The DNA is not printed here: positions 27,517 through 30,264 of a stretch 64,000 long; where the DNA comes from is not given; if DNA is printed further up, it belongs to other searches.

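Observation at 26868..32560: Non-canonical Rtc locus: RtcA in line with a Lon-like AAA+ protease and a tandem USP, divergent from an RNase Z/PhnP-like MBL hydrolase, with no RtcB or RtcR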

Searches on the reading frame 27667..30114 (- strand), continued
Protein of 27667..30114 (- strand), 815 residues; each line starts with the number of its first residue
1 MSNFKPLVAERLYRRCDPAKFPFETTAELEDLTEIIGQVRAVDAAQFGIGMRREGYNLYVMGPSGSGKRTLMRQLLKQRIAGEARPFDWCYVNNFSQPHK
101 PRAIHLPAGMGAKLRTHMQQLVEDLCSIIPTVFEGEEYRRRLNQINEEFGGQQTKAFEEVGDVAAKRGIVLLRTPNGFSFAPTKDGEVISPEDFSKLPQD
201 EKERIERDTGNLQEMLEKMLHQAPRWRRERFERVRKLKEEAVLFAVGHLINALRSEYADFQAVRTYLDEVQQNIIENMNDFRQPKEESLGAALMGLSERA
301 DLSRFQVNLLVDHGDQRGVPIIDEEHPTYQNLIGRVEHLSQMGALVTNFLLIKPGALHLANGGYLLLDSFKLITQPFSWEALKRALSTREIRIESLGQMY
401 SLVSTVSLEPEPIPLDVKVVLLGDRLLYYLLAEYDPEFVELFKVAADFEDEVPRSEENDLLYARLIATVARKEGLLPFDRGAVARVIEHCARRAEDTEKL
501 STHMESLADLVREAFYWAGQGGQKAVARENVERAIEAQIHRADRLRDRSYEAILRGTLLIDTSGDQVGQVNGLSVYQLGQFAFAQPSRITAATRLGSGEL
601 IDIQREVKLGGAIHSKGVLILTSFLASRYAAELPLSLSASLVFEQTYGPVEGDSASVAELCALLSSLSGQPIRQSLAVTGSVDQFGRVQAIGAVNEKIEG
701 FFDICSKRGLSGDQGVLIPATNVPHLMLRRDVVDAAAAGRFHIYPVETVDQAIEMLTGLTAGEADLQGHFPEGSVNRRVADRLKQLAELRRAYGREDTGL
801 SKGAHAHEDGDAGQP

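Call 82: find_encoding_contigs(protein=P0015, flank=9000, max_places=1)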
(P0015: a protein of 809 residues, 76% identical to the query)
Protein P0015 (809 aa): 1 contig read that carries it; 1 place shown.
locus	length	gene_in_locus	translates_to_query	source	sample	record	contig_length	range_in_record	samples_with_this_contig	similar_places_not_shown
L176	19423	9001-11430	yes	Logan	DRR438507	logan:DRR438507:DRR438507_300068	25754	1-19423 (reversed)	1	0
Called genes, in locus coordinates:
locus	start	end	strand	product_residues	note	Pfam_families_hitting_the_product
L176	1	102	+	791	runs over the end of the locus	PF09364:XFP_N, PF03894:XFP, PF09363:XFP_C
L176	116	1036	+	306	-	PF00056:Ldh_1_N, PF02866:Ldh_1_C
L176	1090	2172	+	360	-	PF00871:Acetate_kinase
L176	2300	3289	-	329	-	PF09587:PGA_cap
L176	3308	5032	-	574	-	PF14716:HHH_8, PF14520:HHH_5, PF14791:DNA_pol_B_thumb, PF02811:PHP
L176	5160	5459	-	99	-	-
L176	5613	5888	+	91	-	-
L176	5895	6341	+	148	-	PF01951:Archease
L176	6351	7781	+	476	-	PF01139:RtcB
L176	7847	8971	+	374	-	PF05222:AlaDh_PNT_N, PF01262:AlaDh_PNT_C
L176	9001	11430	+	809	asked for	PF20437:LonC_helical, PF13654:AAA_32, PF20436:LonB_AAA-LID, PF05362:Lon_C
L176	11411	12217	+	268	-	PF00582:Usp (weak)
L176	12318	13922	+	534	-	PF13414:TPR_11, PF13432:TPR_16, PF00515:TPR_1, PF07719:TPR_2, PF13424:TPR_12, PF13414:TPR_11, PF00515:TPR_1, PF07719:TPR_2, +44 more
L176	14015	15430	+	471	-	PF04107:GCS2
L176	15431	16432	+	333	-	PF24827:AstE_AspA_cat (weak)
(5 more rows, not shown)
